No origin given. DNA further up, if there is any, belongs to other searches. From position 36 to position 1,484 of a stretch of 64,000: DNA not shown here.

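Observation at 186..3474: Cluster of TrbC/VirB2-like pilin-family proteins with Cys-rich extensions plus two small membrane proteins, bounded by a promoter and a terminator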

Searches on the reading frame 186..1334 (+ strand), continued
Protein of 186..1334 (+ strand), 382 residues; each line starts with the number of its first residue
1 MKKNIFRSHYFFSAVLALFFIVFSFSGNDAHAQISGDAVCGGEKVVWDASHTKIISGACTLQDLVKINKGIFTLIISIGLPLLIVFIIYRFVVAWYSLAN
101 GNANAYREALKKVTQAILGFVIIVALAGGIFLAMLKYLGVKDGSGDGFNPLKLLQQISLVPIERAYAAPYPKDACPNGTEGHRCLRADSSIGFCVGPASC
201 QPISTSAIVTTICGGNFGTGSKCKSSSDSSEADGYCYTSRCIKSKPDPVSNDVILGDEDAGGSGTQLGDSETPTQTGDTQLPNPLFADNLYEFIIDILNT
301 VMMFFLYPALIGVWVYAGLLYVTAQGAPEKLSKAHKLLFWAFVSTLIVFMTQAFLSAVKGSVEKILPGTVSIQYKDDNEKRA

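Call 35: find_encoding_contigs(protein=P0018, flank=10000, max_places=1)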
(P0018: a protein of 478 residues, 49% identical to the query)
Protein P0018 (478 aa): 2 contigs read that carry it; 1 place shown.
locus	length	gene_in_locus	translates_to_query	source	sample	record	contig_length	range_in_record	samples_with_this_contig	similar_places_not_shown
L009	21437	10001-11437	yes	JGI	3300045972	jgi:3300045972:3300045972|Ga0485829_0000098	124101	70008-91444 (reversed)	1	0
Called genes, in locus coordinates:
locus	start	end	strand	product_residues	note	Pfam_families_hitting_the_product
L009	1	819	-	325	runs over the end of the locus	PF00069:Pkinase, PF01163:RIO1 (weak), PF03109:ABC1 (weak), PF01636:APH (weak), PF07387:Seadorna_VP7 (weak)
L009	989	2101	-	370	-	PF00575:S1 (weak), PF23459:S1_RRP5 (faint), PF21543:CvfB_2nd (faint), PF00575:S1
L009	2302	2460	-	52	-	-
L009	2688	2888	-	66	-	-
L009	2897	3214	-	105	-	-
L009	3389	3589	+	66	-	-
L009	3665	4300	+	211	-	PF13483:Lactamase_B_3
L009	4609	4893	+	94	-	-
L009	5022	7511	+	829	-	PF00521:DNA_topoisoIV, PF03989:DNA_gyraseA_C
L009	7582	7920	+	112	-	-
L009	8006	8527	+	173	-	PF01135:PCMT, PF05175:MTS, PF13489:Methyltransf_23, PF01209:Ubie_methyltran, PF06325:PrmA, PF13847:Methyltransf_31, PF08241:Methyltransf_11, PF08242:Methyltransf_12, +5 more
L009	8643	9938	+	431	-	PF01547:SBP_bac_1, PF13416:SBP_bac_8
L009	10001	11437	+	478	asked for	PF18895:T4SS_pilin (weak)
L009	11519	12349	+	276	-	-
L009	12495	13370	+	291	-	-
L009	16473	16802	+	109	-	PF18895:T4SS_pilin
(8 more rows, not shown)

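Call 36: find_encoding_contigs(protein=P0046, flank=10000, max_places=1)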
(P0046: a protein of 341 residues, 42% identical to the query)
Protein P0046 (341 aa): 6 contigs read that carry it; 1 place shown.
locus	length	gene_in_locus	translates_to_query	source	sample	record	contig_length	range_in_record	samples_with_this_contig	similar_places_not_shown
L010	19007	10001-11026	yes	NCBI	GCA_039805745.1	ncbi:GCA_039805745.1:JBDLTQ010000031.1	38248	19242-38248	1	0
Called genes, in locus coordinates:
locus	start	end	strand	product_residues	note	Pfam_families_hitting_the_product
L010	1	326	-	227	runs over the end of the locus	PF10502:Peptidase_S26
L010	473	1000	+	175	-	PF01195:Pept_tRNA_hydro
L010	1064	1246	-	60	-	-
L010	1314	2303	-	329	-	PF00069:Pkinase, PF07714:PK_Tyr_Ser-Thr (faint), PF06293:Kdo (weak), PF01163:RIO1 (faint), PF03109:ABC1 (weak), PF19974:TCAD9 (weak), PF01636:APH (weak)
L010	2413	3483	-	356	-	PF00575:S1 (weak), PF23459:S1_RRP5 (faint), PF21543:CvfB_2nd (faint), PF00575:S1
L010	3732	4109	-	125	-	-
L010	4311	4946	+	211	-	PF13483:Lactamase_B_3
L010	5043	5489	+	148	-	-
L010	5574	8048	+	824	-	PF00521:DNA_topoisoIV, PF03989:DNA_gyraseA_C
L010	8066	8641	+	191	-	PF13489:Methyltransf_23, PF01135:PCMT (weak), PF01209:Ubie_methyltran, PF05175:MTS, PF13847:Methyltransf_31, PF08241:Methyltransf_11, PF08242:Methyltransf_12, PF13649:Methyltransf_25, +1 more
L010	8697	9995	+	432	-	PF01547:SBP_bac_1, PF13416:SBP_bac_8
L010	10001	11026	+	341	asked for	PF18895:T4SS_pilin (faint)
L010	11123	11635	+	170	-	PF18895:T4SS_pilin (weak)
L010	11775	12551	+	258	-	-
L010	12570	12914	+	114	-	-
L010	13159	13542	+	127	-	-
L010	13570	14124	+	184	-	PF18895:T4SS_pilin (weak)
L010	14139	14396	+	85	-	PF18895:T4SS_pilin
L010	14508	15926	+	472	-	PF28494:GlyRS_ins_1 (faint), PF00587:tRNA-synt_2b, PF03129:HGTP_anticodon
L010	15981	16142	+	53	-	PF00471:Ribosomal_L33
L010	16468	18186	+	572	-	PF13687:DUF4153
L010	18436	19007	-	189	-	?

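Call 37: find_encoding_contigs(protein=P0057, flank=10000, max_places=1)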
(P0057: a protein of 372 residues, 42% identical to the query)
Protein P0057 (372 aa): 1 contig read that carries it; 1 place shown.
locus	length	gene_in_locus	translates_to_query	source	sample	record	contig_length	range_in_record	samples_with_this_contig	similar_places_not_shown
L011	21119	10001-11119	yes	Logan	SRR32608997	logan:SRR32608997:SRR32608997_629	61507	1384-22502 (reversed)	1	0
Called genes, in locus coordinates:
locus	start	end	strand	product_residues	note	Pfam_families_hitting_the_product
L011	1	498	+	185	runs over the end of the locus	PF01195:Pept_tRNA_hydro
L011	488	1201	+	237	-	-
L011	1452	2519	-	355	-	PF00575:S1, PF23459:S1_RRP5 (faint), PF21543:CvfB_2nd (faint), PF00575:S1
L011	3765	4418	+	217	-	PF13483:Lactamase_B_3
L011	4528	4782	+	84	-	-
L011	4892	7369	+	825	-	PF00521:DNA_topoisoIV, PF03989:DNA_gyraseA_C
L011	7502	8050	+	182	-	PF07963:N_methyl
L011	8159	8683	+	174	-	PF01135:PCMT (weak), PF01269:Fibrillarin (weak), PF13489:Methyltransf_23, PF01209:Ubie_methyltran, PF13847:Methyltransf_31, PF08241:Methyltransf_11, PF08242:Methyltransf_12, PF13649:Methyltransf_25, +2 more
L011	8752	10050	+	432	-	PF01547:SBP_bac_1, PF13416:SBP_bac_8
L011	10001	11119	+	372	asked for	-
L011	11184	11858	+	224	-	-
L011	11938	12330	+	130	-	-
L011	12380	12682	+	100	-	PF18895:T4SS_pilin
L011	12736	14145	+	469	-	PF28494:GlyRS_ins_1 (faint), PF00587:tRNA-synt_2b, PF03129:HGTP_anticodon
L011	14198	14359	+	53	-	PF00471:Ribosomal_L33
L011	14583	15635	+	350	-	PF00044:Gp_dh_N, PF02800:Gp_dh_C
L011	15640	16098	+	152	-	PF02502:LacAB_rpiB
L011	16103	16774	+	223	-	PF00834:Ribul_P_3_epim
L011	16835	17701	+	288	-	PF13292:DXP_synthase_N, PF00456:Transketolase_N, PF00676:E1_dh (weak), PF09364:XFP_N (weak)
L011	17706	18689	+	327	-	PF02779:Transket_pyr, PF22613:Transketolase_C_1, PF02780:Transketolase_C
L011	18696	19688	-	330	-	PF00294:PfkB, PF08543:Phos_pyr_kin (weak)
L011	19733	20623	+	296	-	PF01116:F_bP_aldolase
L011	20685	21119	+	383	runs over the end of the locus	PF00390:malic, PF03949:Malic_M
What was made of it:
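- On Type IV pilus (T4P) pilins: A true N_methyl gene is present near the cluster only in L011 (call 37).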

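Call 51: predict_structure(alignment_id=A1)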
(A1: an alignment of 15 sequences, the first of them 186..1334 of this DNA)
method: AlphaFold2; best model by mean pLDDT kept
length: 382 residues; sequences in the alignment: 15
mean_pLDDT: 57.7   pTM: 0.31
mean pLDDT of the five models: 57.7, 55.7, 53.6, 52.8, 52.6
residues with pLDDT >= 90: 0; 70-90: 96; 50-70: 174; < 50: 112
segments of 3 or more residues with pLDDT < 50: 1-4, 25-44, 46-48, 50-55, 159-168, 248-287, 357-382
pLDDT, mean of each block of 10 residues (from residue 1): 52 64 45 38 48 48 60 68 75 72 73 75 73 63 57 54 41 67 70 72 67 65 69 73 60 29 26 29 46 59 61 70 67 68 66 50 37 38 40
secondary structure, 60 per line:
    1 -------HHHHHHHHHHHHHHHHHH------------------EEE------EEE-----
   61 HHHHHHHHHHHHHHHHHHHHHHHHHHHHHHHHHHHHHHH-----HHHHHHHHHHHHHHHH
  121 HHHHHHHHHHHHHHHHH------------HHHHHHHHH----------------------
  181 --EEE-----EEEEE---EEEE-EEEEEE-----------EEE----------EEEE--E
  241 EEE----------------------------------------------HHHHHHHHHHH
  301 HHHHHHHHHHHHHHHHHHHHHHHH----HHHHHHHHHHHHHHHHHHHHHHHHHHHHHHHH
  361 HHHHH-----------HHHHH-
elements in order: H8-25 E44-46 E53-55 H61-99 H105-137 H150-158 E183-185 E191-195 E199-202 E204-209 E221-223 E234-237 E240-243 H290-324 H329-365 H377-381
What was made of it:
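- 186..1334 (+): w1: tandem (two-unit) VirB2-like/PF18895 pilin, 382 aa. Layout: signal peptide aa 1-32; disulfide loop C40-C59; hairpin unit 1 aa 63-140 (nt 372-605); invariant AYA at aa 165-167; 8-Cys beta-rich insert aa 171-245 (nt 696-920); low-complexity spacer aa 246-279; LPNPL motif plus hairpin unit 2 aa 280-366 (nt 1023-1283). AF2 helices 61-99/105-137 and 290-324/329-365, strands 183-243 (call 51).
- On Pfam PF18895 T4SS_pilin: AF2 secondary structure (call 51).
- Predicted helices are 33-39 residues long (call 51).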

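Call 56: search_protein_families(library=pfam, proteins=[L001:3664-4956:+], max_evalue=0.01)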
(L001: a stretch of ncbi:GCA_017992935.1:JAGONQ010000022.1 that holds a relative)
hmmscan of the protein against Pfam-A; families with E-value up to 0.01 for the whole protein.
L001:3664-4956:+ (430 aa): 2 families
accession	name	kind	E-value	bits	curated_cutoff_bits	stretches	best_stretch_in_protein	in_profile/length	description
PF01547.30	SBP_bac_1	-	5.4e-18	66.5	26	1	49-311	10-273/307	Bacterial extracellular solute-binding protein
PF13416.11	SBP_bac_8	-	4.1e-15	56.7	27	1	53-365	3-265/279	Bacterial extracellular solute-binding protein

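Call 58: fold_search(model_id=the predicted structure, library=pdb)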
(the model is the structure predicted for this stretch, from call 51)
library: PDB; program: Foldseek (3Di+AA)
matches with E <= 10: 43; with E <= 0.001: 0
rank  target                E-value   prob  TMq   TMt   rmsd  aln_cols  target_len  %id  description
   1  4nog_A                1.5e+00  0.04  0.04  0.04  12.3        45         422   13  Crystal structure of a putative ornithine aminotransferase from Toxoplasma gondii ME49 in complex with pyrodoxal-5'-ph (released 2013-12-04)
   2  4zwm_A                1.9e+00  0.03  0.04  0.04  12.5        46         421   11  2.3 A resolution crystal structure of the ornithine aminotransferase from Toxoplasma gondii ME49 (released 2015-06-03)
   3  4zwm_B                2.5e+00  0.03  0.04  0.04  10.6        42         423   12  2.3 A resolution crystal structure of the ornithine aminotransferase from Toxoplasma gondii ME49 (released 2015-06-03)
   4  4zlv_B                2.6e+00  0.03  0.05  0.04  10.6        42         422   14  Crystal structure of the ornithine aminotransferase from Toxoplasma gondii ME49 in a complex with the Schiff base betw (released 2015-05-20)
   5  6b87_B                3.0e+00  0.20  0.16  0.49   6.5       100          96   16  Crystal structure of transmembrane protein TMHC2_E (released 2018-03-14)
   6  4zlv_A                3.2e+00  0.02  0.05  0.04  10.6        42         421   14  Crystal structure of the ornithine aminotransferase from Toxoplasma gondii ME49 in a complex with the Schiff base betw (released 2015-05-20)
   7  6b87_A                3.4e+00  0.18  0.17  0.49   7.0       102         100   16  Crystal structure of transmembrane protein TMHC2_E (released 2018-03-14)
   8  5eav_B                3.4e+00  0.02  0.05  0.04  10.6        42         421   14  Unliganded structure of the ornithine aminotransferase from Toxoplasma gondii (released 2015-11-18)
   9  4nog_B                3.4e+00  0.02  0.04  0.04  11.4        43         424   14  Crystal structure of a putative ornithine aminotransferase from Toxoplasma gondii ME49 in complex with pyrodoxal-5'-ph (released 2013-12-04)
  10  2f95_MODEL_1_B        3.6e+00  0.18  0.10  0.51   3.8        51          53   27  M intermediate structure of sensory rhodopsin II/transducer complex in combination with the ground state struc (released 2006-03-07)
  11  5eqc_A                3.8e+00  0.02  0.05  0.04  10.5        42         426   14  Structure of the ornithine aminotransferase from Toxoplasma gondii crystallized in presence of oxidized glutathione re (released 2016-02-24)
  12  5eqc_B                4.1e+00  0.02  0.04  0.04  10.5        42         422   12  Structure of the ornithine aminotransferase from Toxoplasma gondii crystallized in presence of oxidized glutathione re (released 2016-02-24)
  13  1h2s_B                4.4e+00  0.14  0.12  0.50   3.9        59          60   29  Molecular basis of transmenbrane signalling by sensory rhodopsin II-transducer complex (released 2002-10-10)
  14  6zvr_DB               4.4e+00  0.09  0.14  0.27   8.5       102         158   19  C11 symmetry: Bacterial Vipp1 and PspA are members of the ancient ESCRT-III membrane-remodeling superfamily. (released 2021-08-04)
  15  3anw_A                5.0e+00  0.03  0.11  0.21  16.7       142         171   14  A protein complex essential initiation of DNA replication (released 2011-07-27)
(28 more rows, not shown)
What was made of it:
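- Tried and rejected: Foldseek of the w1 model against the PDB: nothing with E below 1, and the model is low-confidence (calls 51, 58).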

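Call 60: search_protein_families(library=pfam, proteins=[L003:14956-15207:+, L003:16779-17159:+, L003:13979-14377:+, L003:11286-11675:+, L005:14360-14680:+, L010:11123-11635:+], max_evalue=1)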
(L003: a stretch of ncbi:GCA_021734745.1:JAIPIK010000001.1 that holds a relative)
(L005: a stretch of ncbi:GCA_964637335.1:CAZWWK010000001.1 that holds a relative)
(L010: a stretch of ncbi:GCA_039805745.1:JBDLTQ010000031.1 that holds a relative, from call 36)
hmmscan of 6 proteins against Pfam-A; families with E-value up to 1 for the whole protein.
L003:14956-15207:+ (83 aa): 3 families
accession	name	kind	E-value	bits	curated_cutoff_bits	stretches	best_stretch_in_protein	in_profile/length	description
PF18895.5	T4SS_pilin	-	3.3e-08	33.9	26.6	1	12-76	8-71/71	Type IV secretion system pilin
PF13572.11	DUF4134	-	0.0088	16.7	26.5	1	11-76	29-92/93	Domain of unknown function (DUF4134)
PF21844.1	DUF6903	-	0.018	15.5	24.2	1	25-69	6-45/54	Family of unknown function (DUF6903)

L003:16779-17159:+ (126 aa): 3 families
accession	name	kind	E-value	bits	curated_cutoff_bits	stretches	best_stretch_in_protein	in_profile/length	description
PF18895.5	T4SS_pilin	-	1.9e-06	28.3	26.6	1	34-101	6-71/71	Type IV secretion system pilin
PF03553.21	Na_H_antiporter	-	0.081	12.6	23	1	13-112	92-188/303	Na+/H+ antiporter family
PF19764.4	DUF6251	-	0.25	11.6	26.5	0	84-106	88-110/126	Family of unknown function (DUF6251)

L003:13979-14377:+ (132 aa): 2 families
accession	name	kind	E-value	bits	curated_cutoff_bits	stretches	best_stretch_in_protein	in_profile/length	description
PF18895.5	T4SS_pilin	-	0.011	16.2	26.6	1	46-110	9-71/71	Type IV secretion system pilin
PF01036.24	Bac_rhodopsin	-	0.066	13.1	24.6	1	11-105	89-177/224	Bacteriorhodopsin-like protein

L003:11286-11675:+ (129 aa): 3 families
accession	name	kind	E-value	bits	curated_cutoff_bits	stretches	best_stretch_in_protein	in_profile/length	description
PF18895.5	T4SS_pilin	-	0.016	15.7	26.6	1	40-106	6-69/71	Type IV secretion system pilin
PF02656.20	DUF202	-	0.074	14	23.4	1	25-74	32-67/68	Domain of unknown function (DUF202)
PF11810.13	DUF3332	-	0.2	11.8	25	0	84-113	37-66/170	Domain of unknown function (DUF3332)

L005:14360-14680:+ (106 aa): 5 families
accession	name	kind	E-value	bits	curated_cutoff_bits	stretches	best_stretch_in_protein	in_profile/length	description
PF18895.5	T4SS_pilin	-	1.4e-07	31.9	26.6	1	30-96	6-71/71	Type IV secretion system pilin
PF13572.11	DUF4134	-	0.0026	18.4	26.5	1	6-88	3-85/93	Domain of unknown function (DUF4134)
PF13664.11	DUF4149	-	0.013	16.2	24.6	1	9-88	11-80/102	Domain of unknown function (DUF4149)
PF09925.14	DUF2157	-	0.099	12.8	32.4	1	39-100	63-116/146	Predicted membrane protein (DUF2157)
PF04956.18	TrbC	-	0.32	11.7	27.9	0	5-94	14-96/98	TrbC/VIRB2 pilin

L010:11123-11635:+ (170 aa): 4 families
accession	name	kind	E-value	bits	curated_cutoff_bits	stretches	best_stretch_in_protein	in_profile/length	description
PF18895.5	T4SS_pilin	-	8.7e-06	26.2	26.6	1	37-107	3-70/71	Type IV secretion system pilin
PF03994.20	DUF350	-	0.016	15.7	26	1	53-106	48-93/133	Domain of Unknown Function (DUF350)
PF12725.13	DUF3810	-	0.29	10.9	28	1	35-104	9-81/311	Protein of unknown function (DUF3810)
PF02656.20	DUF202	-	0.39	11.6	23.4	0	28-74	32-67/68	Domain of unknown function (DUF202)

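Call 61: find_related_loci(query=A1, collection=genome_contigs, flank=10000)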
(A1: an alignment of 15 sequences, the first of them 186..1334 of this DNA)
Query A1 (382 aa) in genome_contigs; peptide patterns used: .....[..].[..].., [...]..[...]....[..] (x = any residue, [..] = any of these).
60 stretches matched a pattern; 11 encode a relative of the query (tblastn E <= 1e-3); 11 distinct loci.
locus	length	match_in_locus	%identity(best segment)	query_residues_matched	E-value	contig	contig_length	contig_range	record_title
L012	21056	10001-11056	50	6-369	1e-112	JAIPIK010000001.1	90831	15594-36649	MAG: Candidatus Gracilibacteria bacterium isolate Tobar13.5m-G72 Tobar13-5m-C236, whole genome shotgun sequence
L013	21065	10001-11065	48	7-369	9e-103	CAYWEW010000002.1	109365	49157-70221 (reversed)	MAG TPA_asm: uncultured Candidatus Saccharibacteria bacterium isolate SRP219642_co7_139 genome assembly, contig: NODE_18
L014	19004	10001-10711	42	7-367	2e-30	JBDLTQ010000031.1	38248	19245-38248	MAG: Candidatus Parcubacteria bacterium isolate lewisrun_2019_sw_WHONDRS-S19S_0014_B_bin.23 scaffold_1563351, whole geno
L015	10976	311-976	42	22-368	1e-28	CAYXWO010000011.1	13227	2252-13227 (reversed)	MAG TPA_asm: uncultured Candidatus Saccharibacteria bacterium isolate SRP286056_co2_66 genome assembly, contig: NODE_764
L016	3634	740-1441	53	11-371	2e-27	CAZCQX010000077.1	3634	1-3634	MAG TPA_asm: uncultured Candidatus Saccharibacteria bacterium isolate SRP135725_co3_186 genome assembly, contig: NODE_42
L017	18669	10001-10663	50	30-371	1e-26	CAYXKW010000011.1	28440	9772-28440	MAG TPA_asm: uncultured Candidatus Saccharibacteria bacterium isolate SRP286056_co3_512 genome assembly, contig: NODE_13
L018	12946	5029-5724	55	8-366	1e-23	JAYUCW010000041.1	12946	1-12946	MAG: Candidatus Paceibacterota bacterium isolate GFS_7029 GFS_7029_40, whole genome shotgun sequence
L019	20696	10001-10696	46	11-367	8e-22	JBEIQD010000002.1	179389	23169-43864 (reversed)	MAG: Candidatus Nomurabacteria bacterium isolate Sample-106-S6-bin-90 Sample_106_S6-bin_90-k141_48777, whole genome shot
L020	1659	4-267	52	284-371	1e-21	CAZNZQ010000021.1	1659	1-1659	MAG TPA_asm: uncultured Candidatus Saccharibacteria bacterium isolate SRP285395_co1_102 genome assembly, contig: NODE_15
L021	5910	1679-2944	35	280-359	3e-7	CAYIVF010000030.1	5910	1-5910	MAG TPA_asm: uncultured Candidatus Saccharibacteria bacterium isolate ERP119705_co5_43 genome assembly, contig: NODE_184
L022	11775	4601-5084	50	281-366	4e-6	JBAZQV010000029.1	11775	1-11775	MAG: Candidatus Aenigmatarchaeota archaeon isolate SO_2017_SWC_7 scaffold_4748_c1_LP-4_2017, whole genome shotgun sequen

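Call 65: search_protein_families(library=pfam, proteins=[L022:205-861:+, L022:920-3544:+, L022:5832-6596:-, L022:6609-8816:-, L022:8915-9979:-, L022:10125-11687:+, L021:12-1583:+, L021:3594-4373:-, L021:4343-5737:-, L022:4463-4774:+], max_evalue=0.001)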
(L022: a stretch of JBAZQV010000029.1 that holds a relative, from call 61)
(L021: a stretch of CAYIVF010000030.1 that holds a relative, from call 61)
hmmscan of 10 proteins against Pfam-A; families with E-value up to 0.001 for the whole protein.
L022:205-861:+ (218 aa): 0 families

L022:920-3544:+ (874 aa): 2 families
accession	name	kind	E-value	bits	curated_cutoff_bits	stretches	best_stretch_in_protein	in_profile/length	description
PF00521.26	DNA_topoisoIV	-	2.1e-165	551.3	31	1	51-491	1-431/432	DNA gyrase/topoisomerase IV, subunit A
PF03989.18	DNA_gyraseA_C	-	9.4e-63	207.9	27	6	700-746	1-47/48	DNA gyrase C-terminal domain, beta-propeller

L022:5832-6596:- (254 aa): 1 family
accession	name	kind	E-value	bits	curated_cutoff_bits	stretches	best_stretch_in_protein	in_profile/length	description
PF13367.11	PrsW-protease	-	1.5e-36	126.3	23.5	1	31-221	1-190/196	PrsW family intramembrane metalloprotease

L022:6609-8816:- (735 aa): 4 families
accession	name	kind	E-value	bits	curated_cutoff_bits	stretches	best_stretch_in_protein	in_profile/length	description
PF00133.28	tRNA-synt_1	-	1.1e-109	367.4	22.7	2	20-432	1-246/414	tRNA synthetases class I (I, L, M and V)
PF08264.19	Anticodon_1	-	2.9e-25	89.3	25.1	1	623-733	5-105/148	Anticodon-binding domain of tRNA ligase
PF09334.17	tRNA-synt_1g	-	1.9e-16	60.3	20.1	1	51-197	8-136/391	tRNA synthetases class I (M)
PF13603.12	tRNA-synt_1_2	-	0.00029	20.8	25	0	271-308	109-146/185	Leucyl-tRNA synthetase, editing domain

L022:8915-9979:- (354 aa): 3 families
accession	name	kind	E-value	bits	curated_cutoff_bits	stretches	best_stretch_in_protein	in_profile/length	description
PF00814.31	TsaD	-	4.7e-91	305.6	24.8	1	27-327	1-263/264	tRNA N6-adenosine threonylcarbamoyltransferase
PF22521.2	HypF_C_2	-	9.6e-06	26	27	1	231-309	146-224/241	Carbamoyltransferase, Kae1-like Domain, second subdomain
PF01869.26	BcrAD_BadFG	-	0.00043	20.3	31.5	0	247-306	195-248/271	BadF/BadG/BcrA/BcrD ATPase family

L022:10125-11687:+ (520 aa): 1 family
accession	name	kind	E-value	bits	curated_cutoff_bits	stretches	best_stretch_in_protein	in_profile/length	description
PF13632.12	Glyco_trans_2_3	-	8.7e-05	22.9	27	1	222-428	5-184/198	Glycosyl transferase family group 2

L021:12-1583:+ (523 aa): 2 families
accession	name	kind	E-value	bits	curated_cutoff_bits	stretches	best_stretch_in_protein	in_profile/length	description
PF03989.18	DNA_gyraseA_C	-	1.4e-64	213.7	27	6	368-414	1-47/48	DNA gyrase C-terminal domain, beta-propeller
PF00521.26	DNA_topoisoIV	-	2.7e-43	148.9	31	1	2-180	257-432/432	DNA gyrase/topoisomerase IV, subunit A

L021:3594-4373:- (259 aa): 1 family
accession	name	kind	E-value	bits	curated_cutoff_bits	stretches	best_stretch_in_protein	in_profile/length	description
PF13367.11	PrsW-protease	-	1.8e-33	116.1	23.5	1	47-237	2-189/196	PrsW family intramembrane metalloprotease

L021:4343-5737:- (464 aa): 4 families
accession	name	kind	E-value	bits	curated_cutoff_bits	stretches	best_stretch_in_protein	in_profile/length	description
PF00133.28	tRNA-synt_1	-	1.1e-55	189.5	22.7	2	197-315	295-412/414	tRNA synthetases class I (I, L, M and V)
PF08264.19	Anticodon_1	-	1.8e-32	112.7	25.1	1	364-463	1-105/148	Anticodon-binding domain of tRNA ligase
PF09334.17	tRNA-synt_1g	-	4.1e-20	72.3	20.1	1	120-334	165-386/391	tRNA synthetases class I (M)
PF13603.12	tRNA-synt_1_2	-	6.1e-09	36.1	25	1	19-81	84-146/185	Leucyl-tRNA synthetase, editing domain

L022:4463-4774:+ (103 aa): 1 family
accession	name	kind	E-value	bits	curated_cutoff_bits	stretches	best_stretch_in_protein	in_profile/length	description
PF18895.5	T4SS_pilin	-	9.7e-05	22.8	26.6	1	23-85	3-64/71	Type IV secretion system pilin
